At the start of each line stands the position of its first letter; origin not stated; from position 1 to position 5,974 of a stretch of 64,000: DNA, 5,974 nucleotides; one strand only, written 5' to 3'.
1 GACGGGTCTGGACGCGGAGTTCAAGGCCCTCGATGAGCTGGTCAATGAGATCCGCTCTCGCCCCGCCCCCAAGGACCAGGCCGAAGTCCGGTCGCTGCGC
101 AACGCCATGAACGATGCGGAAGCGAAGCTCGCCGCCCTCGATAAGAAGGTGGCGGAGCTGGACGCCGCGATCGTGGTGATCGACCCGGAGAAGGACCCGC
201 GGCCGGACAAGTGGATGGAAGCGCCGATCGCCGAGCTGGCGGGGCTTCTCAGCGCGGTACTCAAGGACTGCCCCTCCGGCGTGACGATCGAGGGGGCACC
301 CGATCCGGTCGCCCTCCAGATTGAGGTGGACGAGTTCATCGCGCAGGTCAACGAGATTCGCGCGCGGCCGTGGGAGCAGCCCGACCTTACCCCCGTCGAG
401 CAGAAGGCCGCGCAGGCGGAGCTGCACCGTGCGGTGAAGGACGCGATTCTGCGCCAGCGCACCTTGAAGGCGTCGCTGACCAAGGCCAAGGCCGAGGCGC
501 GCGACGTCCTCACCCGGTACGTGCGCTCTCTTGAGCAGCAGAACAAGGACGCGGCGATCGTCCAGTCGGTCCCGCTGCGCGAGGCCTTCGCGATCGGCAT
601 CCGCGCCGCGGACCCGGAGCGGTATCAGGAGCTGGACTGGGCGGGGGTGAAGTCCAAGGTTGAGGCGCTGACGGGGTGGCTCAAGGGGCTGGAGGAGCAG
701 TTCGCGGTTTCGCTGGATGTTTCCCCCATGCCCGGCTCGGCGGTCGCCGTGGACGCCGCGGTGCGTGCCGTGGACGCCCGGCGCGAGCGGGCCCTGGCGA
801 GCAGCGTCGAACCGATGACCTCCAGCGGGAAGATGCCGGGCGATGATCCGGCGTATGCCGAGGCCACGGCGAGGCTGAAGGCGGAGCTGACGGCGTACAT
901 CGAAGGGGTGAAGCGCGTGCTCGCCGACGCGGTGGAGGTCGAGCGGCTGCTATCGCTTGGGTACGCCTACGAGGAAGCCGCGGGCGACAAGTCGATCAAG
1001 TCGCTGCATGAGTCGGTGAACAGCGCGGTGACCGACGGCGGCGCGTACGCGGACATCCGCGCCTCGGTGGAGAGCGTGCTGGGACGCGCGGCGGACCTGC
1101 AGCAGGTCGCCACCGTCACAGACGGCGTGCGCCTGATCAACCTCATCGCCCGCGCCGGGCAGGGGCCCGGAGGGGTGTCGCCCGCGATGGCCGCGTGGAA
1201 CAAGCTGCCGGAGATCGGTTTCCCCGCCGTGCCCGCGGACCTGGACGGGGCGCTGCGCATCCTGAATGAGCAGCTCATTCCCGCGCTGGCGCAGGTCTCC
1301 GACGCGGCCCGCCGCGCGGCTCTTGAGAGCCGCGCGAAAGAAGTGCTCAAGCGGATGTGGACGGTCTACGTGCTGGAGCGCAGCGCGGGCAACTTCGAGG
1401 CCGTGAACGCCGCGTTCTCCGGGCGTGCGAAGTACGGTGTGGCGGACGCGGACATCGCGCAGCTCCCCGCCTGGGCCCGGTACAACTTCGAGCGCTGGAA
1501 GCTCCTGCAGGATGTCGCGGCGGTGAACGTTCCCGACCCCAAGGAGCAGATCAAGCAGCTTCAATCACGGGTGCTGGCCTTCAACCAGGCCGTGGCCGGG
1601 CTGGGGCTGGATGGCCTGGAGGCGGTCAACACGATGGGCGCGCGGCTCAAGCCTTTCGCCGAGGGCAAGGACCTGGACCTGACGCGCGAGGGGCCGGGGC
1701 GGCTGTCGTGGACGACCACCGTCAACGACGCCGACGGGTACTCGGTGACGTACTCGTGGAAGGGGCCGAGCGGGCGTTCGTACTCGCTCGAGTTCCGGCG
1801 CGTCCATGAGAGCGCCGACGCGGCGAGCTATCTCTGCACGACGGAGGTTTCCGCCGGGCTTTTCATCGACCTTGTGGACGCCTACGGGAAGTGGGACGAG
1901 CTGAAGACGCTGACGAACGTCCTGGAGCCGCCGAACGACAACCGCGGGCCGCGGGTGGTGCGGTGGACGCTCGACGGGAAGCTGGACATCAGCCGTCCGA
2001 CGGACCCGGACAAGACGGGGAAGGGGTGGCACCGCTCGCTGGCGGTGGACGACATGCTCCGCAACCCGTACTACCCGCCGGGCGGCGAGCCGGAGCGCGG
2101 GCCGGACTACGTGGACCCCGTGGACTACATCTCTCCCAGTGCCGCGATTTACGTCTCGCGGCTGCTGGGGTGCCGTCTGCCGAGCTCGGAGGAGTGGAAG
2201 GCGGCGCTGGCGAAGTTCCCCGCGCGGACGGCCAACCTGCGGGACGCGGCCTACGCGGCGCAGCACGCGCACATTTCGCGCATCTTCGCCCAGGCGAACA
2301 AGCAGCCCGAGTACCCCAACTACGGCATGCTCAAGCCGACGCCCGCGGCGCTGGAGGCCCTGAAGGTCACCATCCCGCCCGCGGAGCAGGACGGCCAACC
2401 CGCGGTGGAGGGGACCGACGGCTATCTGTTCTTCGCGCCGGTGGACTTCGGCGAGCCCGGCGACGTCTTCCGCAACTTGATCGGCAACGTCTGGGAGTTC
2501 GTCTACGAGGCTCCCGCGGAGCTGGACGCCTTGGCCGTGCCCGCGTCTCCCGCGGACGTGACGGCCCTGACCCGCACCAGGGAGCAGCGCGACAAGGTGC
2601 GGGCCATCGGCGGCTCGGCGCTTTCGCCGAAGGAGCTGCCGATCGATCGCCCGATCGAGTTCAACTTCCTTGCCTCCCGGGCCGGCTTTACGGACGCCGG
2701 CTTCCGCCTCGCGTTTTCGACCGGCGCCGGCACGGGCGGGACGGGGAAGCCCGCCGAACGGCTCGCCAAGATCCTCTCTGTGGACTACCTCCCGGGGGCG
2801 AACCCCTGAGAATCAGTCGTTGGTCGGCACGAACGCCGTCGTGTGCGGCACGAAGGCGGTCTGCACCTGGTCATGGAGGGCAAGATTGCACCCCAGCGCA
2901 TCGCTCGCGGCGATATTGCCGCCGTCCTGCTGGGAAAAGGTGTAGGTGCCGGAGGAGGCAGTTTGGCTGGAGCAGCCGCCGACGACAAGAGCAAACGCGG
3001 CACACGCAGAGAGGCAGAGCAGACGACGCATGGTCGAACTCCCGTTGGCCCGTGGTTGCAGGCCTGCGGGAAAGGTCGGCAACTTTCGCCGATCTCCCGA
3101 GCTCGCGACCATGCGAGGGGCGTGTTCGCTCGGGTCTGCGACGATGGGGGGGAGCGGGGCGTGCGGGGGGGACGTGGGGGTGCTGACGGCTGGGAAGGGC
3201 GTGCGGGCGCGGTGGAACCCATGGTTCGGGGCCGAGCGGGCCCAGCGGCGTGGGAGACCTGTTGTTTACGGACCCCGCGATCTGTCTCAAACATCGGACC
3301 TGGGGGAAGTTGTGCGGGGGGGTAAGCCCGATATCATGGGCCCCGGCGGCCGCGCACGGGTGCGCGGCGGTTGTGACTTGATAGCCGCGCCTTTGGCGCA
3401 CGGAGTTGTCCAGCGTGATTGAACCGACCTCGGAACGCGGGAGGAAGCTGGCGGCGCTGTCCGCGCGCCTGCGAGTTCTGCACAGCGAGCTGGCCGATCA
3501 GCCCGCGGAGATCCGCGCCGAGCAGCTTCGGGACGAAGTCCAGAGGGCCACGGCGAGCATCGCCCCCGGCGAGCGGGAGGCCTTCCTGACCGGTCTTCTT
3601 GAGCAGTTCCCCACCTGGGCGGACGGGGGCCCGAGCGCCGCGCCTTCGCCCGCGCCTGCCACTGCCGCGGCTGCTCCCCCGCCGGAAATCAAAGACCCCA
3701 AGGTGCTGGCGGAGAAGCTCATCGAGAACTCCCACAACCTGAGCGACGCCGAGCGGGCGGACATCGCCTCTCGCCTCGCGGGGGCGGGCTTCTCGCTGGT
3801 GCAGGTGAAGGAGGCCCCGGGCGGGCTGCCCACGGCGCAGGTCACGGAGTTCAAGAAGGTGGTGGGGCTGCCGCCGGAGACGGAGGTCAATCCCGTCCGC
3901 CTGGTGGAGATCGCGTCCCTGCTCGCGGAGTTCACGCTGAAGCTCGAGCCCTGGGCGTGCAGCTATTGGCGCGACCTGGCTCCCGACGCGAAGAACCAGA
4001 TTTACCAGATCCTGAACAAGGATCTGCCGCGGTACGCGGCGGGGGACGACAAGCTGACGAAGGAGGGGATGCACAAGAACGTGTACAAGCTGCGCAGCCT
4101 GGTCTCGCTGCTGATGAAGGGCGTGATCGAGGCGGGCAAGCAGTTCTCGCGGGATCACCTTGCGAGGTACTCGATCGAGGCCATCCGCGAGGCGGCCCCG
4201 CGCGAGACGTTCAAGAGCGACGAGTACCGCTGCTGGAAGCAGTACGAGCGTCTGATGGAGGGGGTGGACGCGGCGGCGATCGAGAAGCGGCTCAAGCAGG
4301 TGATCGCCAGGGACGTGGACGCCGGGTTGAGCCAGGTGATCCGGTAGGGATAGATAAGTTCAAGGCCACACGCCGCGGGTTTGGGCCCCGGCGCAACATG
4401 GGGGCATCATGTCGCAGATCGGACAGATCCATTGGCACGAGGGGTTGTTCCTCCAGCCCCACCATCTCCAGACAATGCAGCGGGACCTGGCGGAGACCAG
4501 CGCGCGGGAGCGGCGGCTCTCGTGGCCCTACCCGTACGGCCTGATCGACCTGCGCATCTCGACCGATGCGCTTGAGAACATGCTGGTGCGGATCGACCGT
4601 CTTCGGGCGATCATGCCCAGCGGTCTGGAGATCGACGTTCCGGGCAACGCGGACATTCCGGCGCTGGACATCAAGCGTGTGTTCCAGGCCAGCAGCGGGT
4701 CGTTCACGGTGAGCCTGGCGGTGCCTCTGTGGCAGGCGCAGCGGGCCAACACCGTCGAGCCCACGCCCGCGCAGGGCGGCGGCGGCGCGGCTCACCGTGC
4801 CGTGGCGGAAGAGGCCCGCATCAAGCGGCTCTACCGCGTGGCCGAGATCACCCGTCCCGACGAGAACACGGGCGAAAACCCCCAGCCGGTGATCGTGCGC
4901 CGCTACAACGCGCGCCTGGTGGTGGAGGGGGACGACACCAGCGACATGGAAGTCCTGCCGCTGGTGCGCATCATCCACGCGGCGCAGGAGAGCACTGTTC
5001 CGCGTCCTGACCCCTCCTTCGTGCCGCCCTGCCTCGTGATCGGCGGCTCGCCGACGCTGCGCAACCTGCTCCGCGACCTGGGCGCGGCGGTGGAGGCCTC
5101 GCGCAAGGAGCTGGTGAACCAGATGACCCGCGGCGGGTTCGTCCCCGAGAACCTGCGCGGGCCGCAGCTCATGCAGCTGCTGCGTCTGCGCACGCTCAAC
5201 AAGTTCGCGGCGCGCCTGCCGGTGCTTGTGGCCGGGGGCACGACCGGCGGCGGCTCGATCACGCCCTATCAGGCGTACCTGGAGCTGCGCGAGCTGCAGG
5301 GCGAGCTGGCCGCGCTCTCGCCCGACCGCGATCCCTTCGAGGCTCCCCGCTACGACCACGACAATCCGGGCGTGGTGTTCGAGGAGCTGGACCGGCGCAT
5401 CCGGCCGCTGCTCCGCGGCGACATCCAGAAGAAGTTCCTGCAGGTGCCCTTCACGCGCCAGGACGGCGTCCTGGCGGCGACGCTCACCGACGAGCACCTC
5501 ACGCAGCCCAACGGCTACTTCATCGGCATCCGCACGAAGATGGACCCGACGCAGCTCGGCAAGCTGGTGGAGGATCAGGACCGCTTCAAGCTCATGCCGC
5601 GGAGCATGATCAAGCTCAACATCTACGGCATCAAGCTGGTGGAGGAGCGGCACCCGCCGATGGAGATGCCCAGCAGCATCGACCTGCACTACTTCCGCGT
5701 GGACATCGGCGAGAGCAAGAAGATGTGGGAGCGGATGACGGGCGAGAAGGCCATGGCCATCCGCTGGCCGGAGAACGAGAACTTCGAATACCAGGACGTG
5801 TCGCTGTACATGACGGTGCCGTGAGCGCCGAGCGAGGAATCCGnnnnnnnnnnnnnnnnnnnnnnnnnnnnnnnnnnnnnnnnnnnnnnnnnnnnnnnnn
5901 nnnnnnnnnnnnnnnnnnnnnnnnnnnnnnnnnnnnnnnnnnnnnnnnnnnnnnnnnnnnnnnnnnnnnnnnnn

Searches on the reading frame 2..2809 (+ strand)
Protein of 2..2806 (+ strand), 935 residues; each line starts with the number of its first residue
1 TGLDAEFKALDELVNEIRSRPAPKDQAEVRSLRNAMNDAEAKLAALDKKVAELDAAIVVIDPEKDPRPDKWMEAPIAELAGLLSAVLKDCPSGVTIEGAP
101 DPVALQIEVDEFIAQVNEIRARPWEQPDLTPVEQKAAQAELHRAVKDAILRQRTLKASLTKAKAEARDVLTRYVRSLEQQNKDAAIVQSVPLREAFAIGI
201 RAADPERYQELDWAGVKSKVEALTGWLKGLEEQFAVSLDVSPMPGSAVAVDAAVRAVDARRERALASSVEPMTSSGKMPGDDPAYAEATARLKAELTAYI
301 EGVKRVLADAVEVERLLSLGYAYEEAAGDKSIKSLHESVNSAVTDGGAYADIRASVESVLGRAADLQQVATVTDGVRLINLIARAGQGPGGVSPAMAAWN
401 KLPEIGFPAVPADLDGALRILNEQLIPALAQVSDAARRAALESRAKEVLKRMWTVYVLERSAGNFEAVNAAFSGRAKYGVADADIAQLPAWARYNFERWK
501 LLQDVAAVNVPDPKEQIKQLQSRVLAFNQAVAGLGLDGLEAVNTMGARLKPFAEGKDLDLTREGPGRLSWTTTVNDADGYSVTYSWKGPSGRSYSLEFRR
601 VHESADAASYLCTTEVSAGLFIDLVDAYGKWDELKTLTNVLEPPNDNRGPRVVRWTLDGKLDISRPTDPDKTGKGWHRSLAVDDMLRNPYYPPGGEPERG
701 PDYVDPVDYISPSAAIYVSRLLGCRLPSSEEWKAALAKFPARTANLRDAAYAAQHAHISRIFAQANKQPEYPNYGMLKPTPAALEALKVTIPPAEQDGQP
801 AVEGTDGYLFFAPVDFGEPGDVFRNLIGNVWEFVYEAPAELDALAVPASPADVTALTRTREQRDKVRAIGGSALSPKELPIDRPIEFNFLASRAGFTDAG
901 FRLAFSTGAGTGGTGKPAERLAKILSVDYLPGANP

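Call 7: search_protein_families(library=pfam, proteins=[window:107-2809:+], max_evalue=0.01)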
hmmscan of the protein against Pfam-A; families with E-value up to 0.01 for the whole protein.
window:107-2809:+ (900 aa): 1 family
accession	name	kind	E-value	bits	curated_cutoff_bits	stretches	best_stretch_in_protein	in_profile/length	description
PF03781.23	FGE-sulfatase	-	0.00031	20.9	23.3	0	661-869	82-254/255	Sulfatase-modifying factor enzyme 1-like domain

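Call 46: find_homologous_proteins(query=window:2-2806:+, max_evalue=1e-10)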
Query window:2-2806:+ (935 aa): 6 proteins with E <= 1e-10 among 8000 candidates.
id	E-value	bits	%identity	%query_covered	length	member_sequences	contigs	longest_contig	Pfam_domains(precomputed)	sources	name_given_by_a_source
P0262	0.0e+0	2069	100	100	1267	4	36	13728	-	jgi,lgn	jgi:hypothetical protein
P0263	0.0e+0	1573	75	100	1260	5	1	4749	-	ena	-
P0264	1.8e-283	961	52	99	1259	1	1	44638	-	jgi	jgi:hypothetical protein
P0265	6.6e-72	261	45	35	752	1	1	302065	-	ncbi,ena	-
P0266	1.5e-30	124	25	89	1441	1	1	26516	PF03781.23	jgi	jgi:hypothetical protein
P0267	2.2e-15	74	25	90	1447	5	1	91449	PF03781.23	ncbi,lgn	-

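Call 59: find_encoding_contigs(protein=P0267, flank=10000, max_places=2)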
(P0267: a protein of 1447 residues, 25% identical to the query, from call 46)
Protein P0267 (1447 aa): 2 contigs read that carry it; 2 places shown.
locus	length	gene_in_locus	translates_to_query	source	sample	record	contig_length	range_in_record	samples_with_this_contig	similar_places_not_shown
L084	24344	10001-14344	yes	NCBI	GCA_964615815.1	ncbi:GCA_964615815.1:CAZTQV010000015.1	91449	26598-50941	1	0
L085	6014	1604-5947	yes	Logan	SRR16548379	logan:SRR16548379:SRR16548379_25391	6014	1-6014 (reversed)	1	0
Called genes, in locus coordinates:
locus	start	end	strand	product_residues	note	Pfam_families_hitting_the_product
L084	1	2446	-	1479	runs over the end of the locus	PF14331:IcmF-related_N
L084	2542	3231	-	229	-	PF09850:DotU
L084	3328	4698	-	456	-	PF05936:T6SS_VasE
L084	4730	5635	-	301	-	-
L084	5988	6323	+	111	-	-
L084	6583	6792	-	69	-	-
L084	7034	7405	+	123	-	PF02261:Asp_decarbox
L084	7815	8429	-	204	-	PF01475:FUR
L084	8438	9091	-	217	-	PF00072:Response_reg, PF00196:GerE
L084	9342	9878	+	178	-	-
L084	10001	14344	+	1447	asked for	PF03781:FGE-sulfatase (weak)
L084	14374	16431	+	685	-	PF13522:GATase_6, PF13537:GATase_7, PF00733:Asn_synthase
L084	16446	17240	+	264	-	PF01510:Amidase_2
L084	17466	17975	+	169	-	-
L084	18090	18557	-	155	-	PF03449:GreA_GreB_N, PF01272:GreA_GreB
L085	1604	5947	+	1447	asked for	PF03781:FGE-sulfatase (weak)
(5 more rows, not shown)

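Call 60: find_encoding_contigs(protein=P0266, flank=10000, max_places=2)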
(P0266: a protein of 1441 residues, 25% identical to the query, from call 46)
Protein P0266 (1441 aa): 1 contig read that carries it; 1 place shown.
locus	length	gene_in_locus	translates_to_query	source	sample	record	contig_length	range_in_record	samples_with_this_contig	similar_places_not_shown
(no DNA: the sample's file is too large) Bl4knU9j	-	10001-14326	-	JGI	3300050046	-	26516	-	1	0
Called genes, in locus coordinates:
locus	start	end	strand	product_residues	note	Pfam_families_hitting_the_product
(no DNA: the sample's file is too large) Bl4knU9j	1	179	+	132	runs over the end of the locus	-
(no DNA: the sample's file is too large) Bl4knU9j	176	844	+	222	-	PF01471:PG_binding_1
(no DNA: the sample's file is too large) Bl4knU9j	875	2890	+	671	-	-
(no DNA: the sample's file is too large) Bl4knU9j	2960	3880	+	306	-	-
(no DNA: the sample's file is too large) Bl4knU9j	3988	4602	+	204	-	-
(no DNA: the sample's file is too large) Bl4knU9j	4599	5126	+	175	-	-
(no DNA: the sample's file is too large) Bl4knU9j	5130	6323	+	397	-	-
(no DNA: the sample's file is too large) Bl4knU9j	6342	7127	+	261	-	PF13646:HEAT_2, PF02985:HEAT (faint), PF13646:HEAT_2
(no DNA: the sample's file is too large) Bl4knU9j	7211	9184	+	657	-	-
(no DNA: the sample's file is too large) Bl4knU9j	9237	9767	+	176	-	-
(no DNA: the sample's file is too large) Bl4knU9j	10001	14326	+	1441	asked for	PF03781:FGE-sulfatase (weak)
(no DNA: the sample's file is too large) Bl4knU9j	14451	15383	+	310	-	-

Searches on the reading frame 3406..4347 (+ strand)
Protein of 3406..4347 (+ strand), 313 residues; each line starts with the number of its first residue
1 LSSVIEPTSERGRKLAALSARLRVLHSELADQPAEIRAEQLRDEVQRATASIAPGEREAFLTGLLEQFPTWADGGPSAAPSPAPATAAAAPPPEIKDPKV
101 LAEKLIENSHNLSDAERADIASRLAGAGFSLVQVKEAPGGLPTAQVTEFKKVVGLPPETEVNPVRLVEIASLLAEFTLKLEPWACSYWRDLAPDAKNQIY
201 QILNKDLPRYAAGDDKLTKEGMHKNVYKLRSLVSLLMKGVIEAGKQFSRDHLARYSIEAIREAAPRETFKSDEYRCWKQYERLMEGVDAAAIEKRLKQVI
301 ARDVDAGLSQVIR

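Call 7: search_protein_families(library=pfam, proteins=[window:3406-4347:+], max_evalue=0.01)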
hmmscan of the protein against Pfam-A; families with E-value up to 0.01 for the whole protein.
window:3406-4347:+ (313 aa): 0 families

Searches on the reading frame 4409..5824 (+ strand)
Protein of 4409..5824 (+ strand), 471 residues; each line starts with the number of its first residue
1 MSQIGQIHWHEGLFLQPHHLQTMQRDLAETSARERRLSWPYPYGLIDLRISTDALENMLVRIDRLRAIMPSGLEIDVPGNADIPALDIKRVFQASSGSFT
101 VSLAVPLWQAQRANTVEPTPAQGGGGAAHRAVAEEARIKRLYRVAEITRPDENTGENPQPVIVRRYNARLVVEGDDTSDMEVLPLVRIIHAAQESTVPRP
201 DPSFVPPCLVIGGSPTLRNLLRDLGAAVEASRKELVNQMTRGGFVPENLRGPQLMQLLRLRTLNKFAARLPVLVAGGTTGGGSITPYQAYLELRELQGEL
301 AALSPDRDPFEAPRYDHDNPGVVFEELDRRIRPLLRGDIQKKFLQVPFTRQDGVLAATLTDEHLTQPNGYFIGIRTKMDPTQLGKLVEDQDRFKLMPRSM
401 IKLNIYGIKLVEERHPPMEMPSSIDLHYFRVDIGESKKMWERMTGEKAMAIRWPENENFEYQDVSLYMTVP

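Call 7: search_protein_families(library=pfam, proteins=[window:4409-5824:+], max_evalue=0.01)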
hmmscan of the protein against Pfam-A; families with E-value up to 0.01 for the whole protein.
window:4409-5824:+ (471 aa): 1 family
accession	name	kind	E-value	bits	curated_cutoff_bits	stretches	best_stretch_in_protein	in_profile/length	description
PF05936.17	T6SS_VasE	-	3.3e-69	234.2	23.4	1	19-456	1-418/429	Bacterial Type VI secretion, VC_A0110, EvfL, ImpJ, VasE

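Call 45: find_encoding_contigs(protein=window:4409-5821:+, flank=10000, max_places=3)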
Protein window:4409-5821:+ (471 aa): 22 contigs read that carry it; 2 places shown.
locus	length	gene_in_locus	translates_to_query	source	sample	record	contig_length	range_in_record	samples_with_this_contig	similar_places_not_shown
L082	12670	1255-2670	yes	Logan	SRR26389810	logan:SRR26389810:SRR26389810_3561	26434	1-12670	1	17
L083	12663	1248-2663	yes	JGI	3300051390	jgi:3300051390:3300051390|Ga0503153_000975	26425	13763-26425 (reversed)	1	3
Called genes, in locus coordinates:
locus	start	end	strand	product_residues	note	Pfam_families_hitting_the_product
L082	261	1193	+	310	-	-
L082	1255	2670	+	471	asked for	PF05936:T6SS_VasE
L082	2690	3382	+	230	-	PF09850:DotU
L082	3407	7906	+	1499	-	PF14331:IcmF-related_N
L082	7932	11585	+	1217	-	PF03781:FGE-sulfatase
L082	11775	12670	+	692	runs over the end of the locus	PF03865:ShlB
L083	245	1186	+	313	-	-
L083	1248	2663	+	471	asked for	PF05936:T6SS_VasE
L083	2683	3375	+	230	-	PF09850:DotU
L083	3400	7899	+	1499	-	PF14331:IcmF-related_N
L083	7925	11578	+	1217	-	PF03781:FGE-sulfatase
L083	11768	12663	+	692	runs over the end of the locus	PF03865:ShlB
